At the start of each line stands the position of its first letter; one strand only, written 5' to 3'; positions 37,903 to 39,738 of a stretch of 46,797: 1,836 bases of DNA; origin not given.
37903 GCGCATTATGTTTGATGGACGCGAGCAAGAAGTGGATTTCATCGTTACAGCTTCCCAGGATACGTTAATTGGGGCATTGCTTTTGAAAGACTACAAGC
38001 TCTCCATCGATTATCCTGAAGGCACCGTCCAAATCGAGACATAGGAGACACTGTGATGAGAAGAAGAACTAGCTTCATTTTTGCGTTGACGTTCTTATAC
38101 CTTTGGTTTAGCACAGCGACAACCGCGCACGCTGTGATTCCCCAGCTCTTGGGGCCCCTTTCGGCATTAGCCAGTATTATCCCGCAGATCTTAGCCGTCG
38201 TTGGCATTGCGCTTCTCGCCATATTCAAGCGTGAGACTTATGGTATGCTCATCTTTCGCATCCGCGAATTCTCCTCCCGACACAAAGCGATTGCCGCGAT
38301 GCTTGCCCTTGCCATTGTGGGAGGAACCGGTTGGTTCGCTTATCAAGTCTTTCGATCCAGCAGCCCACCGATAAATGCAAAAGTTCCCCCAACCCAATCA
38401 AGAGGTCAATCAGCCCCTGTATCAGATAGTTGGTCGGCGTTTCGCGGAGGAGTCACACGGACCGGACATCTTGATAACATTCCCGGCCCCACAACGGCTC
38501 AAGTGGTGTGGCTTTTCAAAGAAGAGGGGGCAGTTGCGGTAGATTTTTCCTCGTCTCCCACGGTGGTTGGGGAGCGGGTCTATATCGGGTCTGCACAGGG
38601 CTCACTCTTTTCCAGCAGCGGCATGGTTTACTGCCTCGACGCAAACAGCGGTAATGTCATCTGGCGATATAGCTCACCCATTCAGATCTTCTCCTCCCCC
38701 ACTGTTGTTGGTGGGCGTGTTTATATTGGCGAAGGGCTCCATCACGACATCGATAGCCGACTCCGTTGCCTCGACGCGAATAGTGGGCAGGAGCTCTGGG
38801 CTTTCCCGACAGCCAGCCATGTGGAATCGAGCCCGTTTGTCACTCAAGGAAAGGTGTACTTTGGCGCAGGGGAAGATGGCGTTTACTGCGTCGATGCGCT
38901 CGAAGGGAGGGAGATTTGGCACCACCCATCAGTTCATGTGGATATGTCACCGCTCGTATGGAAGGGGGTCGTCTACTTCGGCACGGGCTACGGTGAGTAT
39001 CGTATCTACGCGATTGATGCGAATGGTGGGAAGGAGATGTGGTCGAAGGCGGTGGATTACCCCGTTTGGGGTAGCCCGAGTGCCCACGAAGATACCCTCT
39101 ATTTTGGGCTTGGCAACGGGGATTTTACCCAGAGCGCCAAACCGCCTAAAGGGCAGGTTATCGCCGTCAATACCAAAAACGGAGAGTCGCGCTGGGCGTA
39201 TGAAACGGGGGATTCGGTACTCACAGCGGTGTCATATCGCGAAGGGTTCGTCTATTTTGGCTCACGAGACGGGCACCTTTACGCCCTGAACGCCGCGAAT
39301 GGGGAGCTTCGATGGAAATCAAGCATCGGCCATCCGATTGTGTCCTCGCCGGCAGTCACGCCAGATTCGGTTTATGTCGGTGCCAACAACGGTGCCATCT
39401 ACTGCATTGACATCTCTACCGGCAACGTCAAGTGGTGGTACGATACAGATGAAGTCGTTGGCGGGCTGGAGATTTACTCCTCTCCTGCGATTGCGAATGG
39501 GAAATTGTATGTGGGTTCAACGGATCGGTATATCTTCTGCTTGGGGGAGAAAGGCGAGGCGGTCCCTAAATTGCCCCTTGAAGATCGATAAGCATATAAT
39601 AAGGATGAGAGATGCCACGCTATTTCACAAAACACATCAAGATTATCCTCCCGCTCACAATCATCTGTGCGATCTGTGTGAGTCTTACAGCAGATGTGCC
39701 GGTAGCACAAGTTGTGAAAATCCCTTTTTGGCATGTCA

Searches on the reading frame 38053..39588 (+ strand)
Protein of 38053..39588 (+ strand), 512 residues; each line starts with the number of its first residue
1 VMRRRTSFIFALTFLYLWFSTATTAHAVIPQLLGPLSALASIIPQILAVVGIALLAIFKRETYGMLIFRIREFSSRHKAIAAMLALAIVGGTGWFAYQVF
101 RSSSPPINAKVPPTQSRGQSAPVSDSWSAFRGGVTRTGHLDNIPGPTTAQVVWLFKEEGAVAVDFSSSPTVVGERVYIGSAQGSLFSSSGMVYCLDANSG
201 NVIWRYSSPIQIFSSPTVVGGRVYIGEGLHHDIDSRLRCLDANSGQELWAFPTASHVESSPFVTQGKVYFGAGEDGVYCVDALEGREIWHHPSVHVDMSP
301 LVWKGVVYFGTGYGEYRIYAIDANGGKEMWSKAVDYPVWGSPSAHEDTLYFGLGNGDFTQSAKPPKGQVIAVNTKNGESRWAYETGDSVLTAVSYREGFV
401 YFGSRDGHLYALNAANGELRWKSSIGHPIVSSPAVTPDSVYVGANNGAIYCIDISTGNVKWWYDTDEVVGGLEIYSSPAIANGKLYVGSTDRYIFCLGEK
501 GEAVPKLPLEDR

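Call 76: search_protein_families(library=padloc, proteins=[window:38053-39588:+], max_evalue=0.00001)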
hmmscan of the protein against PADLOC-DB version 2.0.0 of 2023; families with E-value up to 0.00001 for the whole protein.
window:38053-39588:+ (512 aa): 0 families

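Call 77: search_protein_families(library=pfam, proteins=[window:38053-39588:+], max_evalue=0.00001)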
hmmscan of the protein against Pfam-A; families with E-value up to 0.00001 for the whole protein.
window:38053-39588:+ (512 aa): 4 families
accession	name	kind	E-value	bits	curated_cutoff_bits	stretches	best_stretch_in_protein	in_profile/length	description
PF13570.13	Beta-prop_ACSF4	-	8.2e-54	183.6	133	3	366-504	70-207/329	Beta-alanine-activating enzyme, beta-propeller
PF13360.13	PQQ_2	-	3.9e-45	154.8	27.6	2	147-383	11-233/233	Outer membrane protein assembly factor BamB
PF01011.28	PQQ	-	5.2e-20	72.1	26.7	0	294-333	47-84/595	Glucose/ethanol/alcohol dehydrogenase, beta-propeller domain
PF25292.1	Beta-prop_CGLA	-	4.2e-09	36.8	26.8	0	438-507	45-112/316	Lambda-carrageenase beta-propeller domain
